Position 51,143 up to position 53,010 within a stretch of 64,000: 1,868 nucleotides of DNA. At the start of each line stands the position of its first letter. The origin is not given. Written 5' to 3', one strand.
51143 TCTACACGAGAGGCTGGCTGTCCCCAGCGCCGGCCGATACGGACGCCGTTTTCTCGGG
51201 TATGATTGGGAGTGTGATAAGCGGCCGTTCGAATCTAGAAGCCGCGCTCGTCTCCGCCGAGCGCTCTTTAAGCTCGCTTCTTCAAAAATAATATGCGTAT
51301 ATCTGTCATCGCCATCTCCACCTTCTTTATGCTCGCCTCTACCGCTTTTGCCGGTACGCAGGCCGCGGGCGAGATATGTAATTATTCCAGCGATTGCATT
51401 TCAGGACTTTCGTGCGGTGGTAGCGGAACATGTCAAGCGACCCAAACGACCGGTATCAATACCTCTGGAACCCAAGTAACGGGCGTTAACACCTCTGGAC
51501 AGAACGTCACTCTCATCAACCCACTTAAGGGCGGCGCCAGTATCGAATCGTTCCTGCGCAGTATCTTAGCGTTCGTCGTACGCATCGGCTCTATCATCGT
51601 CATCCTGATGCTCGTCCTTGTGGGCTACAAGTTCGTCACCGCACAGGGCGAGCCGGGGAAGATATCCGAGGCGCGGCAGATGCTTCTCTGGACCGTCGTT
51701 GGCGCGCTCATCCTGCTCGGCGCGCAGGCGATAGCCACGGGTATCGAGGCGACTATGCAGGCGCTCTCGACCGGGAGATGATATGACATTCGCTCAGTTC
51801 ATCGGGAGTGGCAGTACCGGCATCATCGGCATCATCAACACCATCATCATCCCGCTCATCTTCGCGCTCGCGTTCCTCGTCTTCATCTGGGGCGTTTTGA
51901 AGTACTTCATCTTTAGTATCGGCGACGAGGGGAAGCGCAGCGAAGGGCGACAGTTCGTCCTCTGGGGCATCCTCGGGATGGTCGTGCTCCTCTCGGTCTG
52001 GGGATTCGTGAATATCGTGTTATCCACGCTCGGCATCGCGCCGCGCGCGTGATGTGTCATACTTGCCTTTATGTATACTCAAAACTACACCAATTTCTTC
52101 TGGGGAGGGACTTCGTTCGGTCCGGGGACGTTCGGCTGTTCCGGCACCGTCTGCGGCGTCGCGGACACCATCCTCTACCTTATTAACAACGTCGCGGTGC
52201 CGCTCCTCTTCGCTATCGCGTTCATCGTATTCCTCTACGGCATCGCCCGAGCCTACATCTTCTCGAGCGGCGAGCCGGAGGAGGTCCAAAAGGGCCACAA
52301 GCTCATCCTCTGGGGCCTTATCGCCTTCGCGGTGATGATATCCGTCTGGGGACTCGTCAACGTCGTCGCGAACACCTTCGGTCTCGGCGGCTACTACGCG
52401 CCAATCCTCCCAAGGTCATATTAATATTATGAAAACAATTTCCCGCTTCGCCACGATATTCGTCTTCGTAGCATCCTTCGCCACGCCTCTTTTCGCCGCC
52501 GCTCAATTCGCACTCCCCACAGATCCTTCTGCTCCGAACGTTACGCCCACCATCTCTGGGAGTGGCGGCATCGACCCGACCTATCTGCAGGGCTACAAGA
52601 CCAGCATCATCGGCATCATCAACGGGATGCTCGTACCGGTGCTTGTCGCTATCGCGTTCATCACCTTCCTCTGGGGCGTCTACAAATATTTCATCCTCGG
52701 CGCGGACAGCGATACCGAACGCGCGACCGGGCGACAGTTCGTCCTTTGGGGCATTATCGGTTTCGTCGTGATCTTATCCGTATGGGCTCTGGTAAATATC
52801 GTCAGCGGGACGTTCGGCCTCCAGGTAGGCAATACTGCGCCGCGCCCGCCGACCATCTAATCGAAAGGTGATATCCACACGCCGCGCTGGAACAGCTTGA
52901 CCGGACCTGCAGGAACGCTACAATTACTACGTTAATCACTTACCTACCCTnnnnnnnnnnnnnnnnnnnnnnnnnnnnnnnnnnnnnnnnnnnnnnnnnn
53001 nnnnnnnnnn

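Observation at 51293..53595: Operon ending in six tandem, diverged paralogs of a small two-helix membrane protein (candidate VirB2/TrbC-like pilin array)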

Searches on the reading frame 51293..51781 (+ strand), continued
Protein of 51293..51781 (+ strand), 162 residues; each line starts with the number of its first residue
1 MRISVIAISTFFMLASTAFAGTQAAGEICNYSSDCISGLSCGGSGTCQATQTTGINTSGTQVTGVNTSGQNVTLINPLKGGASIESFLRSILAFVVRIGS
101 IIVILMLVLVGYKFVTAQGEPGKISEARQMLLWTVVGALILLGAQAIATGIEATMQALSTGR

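Call 91: search_protein_families(library=pfam, proteins=[P0153, P0233, P0241, P0242, P0257, P0202, P0205, P0228, P0249, P0255], max_evalue=0.001)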
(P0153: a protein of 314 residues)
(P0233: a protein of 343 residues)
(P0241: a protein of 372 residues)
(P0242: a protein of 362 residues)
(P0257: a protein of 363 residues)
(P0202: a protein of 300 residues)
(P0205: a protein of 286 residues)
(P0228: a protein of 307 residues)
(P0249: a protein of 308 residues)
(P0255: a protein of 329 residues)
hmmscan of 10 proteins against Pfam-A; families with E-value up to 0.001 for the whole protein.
P0153 (314 aa): 1 family
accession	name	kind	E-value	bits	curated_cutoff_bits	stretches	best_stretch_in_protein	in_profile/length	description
PF18895.5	T4SS_pilin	-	3.6e-08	33.8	26.6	1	78-143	8-71/71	Type IV secretion system pilin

P0233 (343 aa): 1 family
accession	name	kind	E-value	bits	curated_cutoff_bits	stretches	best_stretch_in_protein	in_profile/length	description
PF18895.5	T4SS_pilin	-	3.9e-08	33.7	26.6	1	43-105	7-70/71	Type IV secretion system pilin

P0241 (372 aa): 1 family
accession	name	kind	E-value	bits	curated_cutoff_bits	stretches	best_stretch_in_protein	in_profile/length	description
PF18895.5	T4SS_pilin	-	1.6e-08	34.9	26.6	1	15-81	4-71/71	Type IV secretion system pilin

P0242 (362 aa): 2 families
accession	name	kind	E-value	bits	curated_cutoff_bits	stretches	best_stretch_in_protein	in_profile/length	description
PF18895.5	T4SS_pilin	-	4.2e-09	36.8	26.6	1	42-103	12-71/71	Type IV secretion system pilin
PF12662.13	cEGF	-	0.00047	20.4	26.6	0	161-175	5-20/24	Complement Clr-like EGF-like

P0257 (363 aa): 2 families
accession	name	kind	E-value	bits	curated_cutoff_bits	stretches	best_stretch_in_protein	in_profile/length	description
PF18895.5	T4SS_pilin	-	2.3e-08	34.4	26.6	1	23-90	3-71/71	Type IV secretion system pilin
PF23416.1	DUF7107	-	1.8e-05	25.4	24.6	1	208-253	2-47/48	Domain of unknown function (DUF7107)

P0202 (300 aa): 1 family
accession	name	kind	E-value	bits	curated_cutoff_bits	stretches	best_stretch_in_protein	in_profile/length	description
PF18895.5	T4SS_pilin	-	3.6e-08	33.8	26.6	1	38-105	6-71/71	Type IV secretion system pilin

P0205 (286 aa): 1 family
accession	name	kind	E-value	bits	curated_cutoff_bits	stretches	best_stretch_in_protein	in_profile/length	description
PF18895.5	T4SS_pilin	-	1.9e-07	31.5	26.6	1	37-103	4-71/71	Type IV secretion system pilin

P0228 (307 aa): 1 family
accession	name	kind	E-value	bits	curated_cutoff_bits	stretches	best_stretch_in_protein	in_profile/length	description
PF18895.5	T4SS_pilin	-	2.9e-06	27.7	26.6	1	38-103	8-71/71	Type IV secretion system pilin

P0249 (308 aa): 2 families
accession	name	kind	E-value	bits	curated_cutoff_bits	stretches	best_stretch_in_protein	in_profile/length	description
PF18895.5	T4SS_pilin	-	3.5e-07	30.6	26.6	1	41-106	8-71/71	Type IV secretion system pilin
PF11272.13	DUF3072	-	1.6e-05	25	27.5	0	140-155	15-30/56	Protein of unknown function (DUF3072)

P0255 (329 aa): 1 family
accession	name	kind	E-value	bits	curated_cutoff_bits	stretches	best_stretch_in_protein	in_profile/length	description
PF18895.5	T4SS_pilin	-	2.5e-09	37.5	26.6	1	37-103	7-71/71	Type IV secretion system pilin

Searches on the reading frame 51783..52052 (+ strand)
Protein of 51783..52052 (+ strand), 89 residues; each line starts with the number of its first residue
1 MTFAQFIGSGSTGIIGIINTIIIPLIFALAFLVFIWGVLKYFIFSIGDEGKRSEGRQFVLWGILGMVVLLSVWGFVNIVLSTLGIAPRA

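Call 3: search_protein_families(library=pfam, proteins=[window:51783-52052:+], max_evalue=1)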
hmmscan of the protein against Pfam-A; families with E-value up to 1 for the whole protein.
window:51783-52052:+ (89 aa): 2 families
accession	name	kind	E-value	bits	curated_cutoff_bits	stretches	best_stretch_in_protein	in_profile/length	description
PF18895.5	T4SS_pilin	-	3.9e-08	33.7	26.6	1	11-79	5-71/71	Type IV secretion system pilin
PF03062.24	MBOAT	-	0.052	13.3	27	1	22-79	124-185/337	MBOAT, membrane-bound O-acyltransferase family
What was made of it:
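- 51783..52052 (+): P2: a bare 89-aa two-helix core with no signal peptide. PF18895 33.7 bits (call 3).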

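Call 4: search_protein_families(library=ncbifam, proteins=[window:51783-52052:+], max_evalue=1)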
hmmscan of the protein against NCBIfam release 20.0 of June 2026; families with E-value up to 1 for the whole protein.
window:51783-52052:+ (89 aa): 4 families
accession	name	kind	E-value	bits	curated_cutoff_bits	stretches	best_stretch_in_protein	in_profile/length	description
NF045849.1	ICE_MMCAP2_0565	equivalog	3.8e-06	26.5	40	1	10-82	5-79/80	Mbov_0395 family pilin-like conjugal transfer protein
NF037976.1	gtrA_1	subfamily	0.0043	17.2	50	1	36-76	49-89/126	GtrA family protein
NF007558.0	PRK10179.1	equivalog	0.019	14.6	339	1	29-76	86-133/217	formate dehydrogenase-N subunit gamma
TIGR02976.1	phageshock_pspB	equivalog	0.28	11.5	51.7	1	20-41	5-26/75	envelope stress response membrane protein PspB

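Call 64: search_protein_families(library=phrogs, proteins=[window:51783-52049:+], max_evalue=0.01)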
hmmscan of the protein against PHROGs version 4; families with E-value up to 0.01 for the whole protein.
window:51783-52049:+ (89 aa): 0 families

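Call 65: search_protein_families(library=padloc, proteins=[window:51783-52049:+], max_evalue=0.01)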
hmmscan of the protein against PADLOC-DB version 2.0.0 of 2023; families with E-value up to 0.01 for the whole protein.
window:51783-52049:+ (89 aa): 0 families

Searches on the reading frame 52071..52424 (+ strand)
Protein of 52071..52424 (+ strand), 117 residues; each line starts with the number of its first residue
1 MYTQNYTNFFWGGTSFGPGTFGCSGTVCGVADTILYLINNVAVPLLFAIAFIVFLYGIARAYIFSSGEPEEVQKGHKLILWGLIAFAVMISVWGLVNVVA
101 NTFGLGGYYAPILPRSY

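Call 3: search_protein_families(library=pfam, proteins=[window:52071-52424:+], max_evalue=1)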
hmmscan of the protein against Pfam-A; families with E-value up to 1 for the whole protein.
window:52071-52424:+ (117 aa): 3 families
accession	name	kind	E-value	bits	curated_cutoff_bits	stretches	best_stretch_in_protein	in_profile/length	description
PF18895.5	T4SS_pilin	-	1.1e-09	38.7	26.6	1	32-99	6-71/71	Type IV secretion system pilin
PF05987.18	DUF898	-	0.00039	20.1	28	1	3-92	153-239/336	Bacterial protein of unknown function (DUF898)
PF05875.18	Ceramidase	-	0.07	12.9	32.5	1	26-97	114-187/259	Ceramidase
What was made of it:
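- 52071..52424 (+): P3: 117 aa, with a short Gly/Cys/Thr-rich N-terminus and no signal peptide in this genome. PF18895 38.7 bits (call 3).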

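Call 4: search_protein_families(library=ncbifam, proteins=[window:52071-52424:+], max_evalue=1)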
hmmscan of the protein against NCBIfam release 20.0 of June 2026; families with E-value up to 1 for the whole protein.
window:52071-52424:+ (117 aa): 2 families
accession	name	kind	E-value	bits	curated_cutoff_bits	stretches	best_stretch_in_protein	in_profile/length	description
NF045849.1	ICE_MMCAP2_0565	equivalog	2.4e-08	33.5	40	1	30-102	5-79/80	Mbov_0395 family pilin-like conjugal transfer protein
NF045994.1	MAG4530_fam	subfamily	0.18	10.6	50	1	41-101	28-90/441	MAG4530 family protein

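Call 64: search_protein_families(library=phrogs, proteins=[window:52071-52421:+], max_evalue=0.01)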
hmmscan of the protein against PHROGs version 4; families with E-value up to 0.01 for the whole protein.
window:52071-52421:+ (117 aa): 0 families

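Call 65: search_protein_families(library=padloc, proteins=[window:52071-52421:+], max_evalue=0.01)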
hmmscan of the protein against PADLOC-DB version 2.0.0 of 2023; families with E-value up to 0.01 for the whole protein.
window:52071-52421:+ (117 aa): 0 families

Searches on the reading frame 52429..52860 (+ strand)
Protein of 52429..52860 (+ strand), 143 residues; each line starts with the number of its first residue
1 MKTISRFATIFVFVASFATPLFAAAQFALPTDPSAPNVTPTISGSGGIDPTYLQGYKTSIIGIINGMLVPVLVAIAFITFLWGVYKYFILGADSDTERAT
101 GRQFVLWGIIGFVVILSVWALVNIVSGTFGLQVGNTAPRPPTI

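Call 3: search_protein_families(library=pfam, proteins=[window:52429-52860:+], max_evalue=1)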
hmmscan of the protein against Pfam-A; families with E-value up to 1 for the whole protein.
window:52429-52860:+ (143 aa): 6 families
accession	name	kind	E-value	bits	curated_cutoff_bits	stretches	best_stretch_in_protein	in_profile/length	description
PF18895.5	T4SS_pilin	-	2.5e-07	31.1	26.6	1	67-125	15-71/71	Type IV secretion system pilin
PF11190.13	DUF2976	-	0.0024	18.2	28.2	1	51-122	17-81/87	Protein of unknown function (DUF2976)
PF03350.21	UPF0114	-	0.013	16.2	23.1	1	5-97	4-82/117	Uncharacterized protein family, UPF0114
PF11457.13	DUF3021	-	0.037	14.7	24.7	1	57-116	2-53/130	Protein of unknown function (DUF3021)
PF17434.7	DUF5413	-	0.038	14.8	31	1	72-121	82-127/133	Family of unknown function (DUF5413)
PF04478.17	Mid2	-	0.18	12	23.2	1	57-84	46-73/150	Mid2 like cell wall stress sensor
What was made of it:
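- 52429..52860 (+): P4: 143 aa, with a signal peptide, a variable Pro/Ser/Thr linker and the core. PF18895 31.1 bits (call 3).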

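Call 4: search_protein_families(library=ncbifam, proteins=[window:52429-52860:+], max_evalue=1)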
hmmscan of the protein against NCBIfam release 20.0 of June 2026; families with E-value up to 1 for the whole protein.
window:52429-52860:+ (143 aa): 3 families
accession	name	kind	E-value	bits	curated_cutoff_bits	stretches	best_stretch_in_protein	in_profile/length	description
NF045849.1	ICE_MMCAP2_0565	equivalog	4e-11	42.5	40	1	53-128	2-79/80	Mbov_0395 family pilin-like conjugal transfer protein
TIGR03745.1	conj_TIGR03745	hypoth_equivalog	0.0017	18.1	52.5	1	24-120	15-97/105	TIGR03745 family integrating conjugative element membrane protein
NF041580.1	DidA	equivalog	0.13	11.9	100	1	100-133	24-57/73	DNA damage-induced SOS-independent cell division inhibitor A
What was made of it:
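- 52429..52860 (+): It is the only paralog above the NCBIfam NF045849 cut-off (42.5 against 40; call 4).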

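Call 64: search_protein_families(library=phrogs, proteins=[window:52429-52857:+], max_evalue=0.01)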
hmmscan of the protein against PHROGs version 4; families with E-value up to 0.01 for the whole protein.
window:52429-52857:+ (143 aa): 0 families

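Call 65: search_protein_families(library=padloc, proteins=[window:52429-52857:+], max_evalue=0.01)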
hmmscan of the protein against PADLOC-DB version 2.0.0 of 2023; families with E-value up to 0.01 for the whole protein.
window:52429-52857:+ (143 aa): 0 families
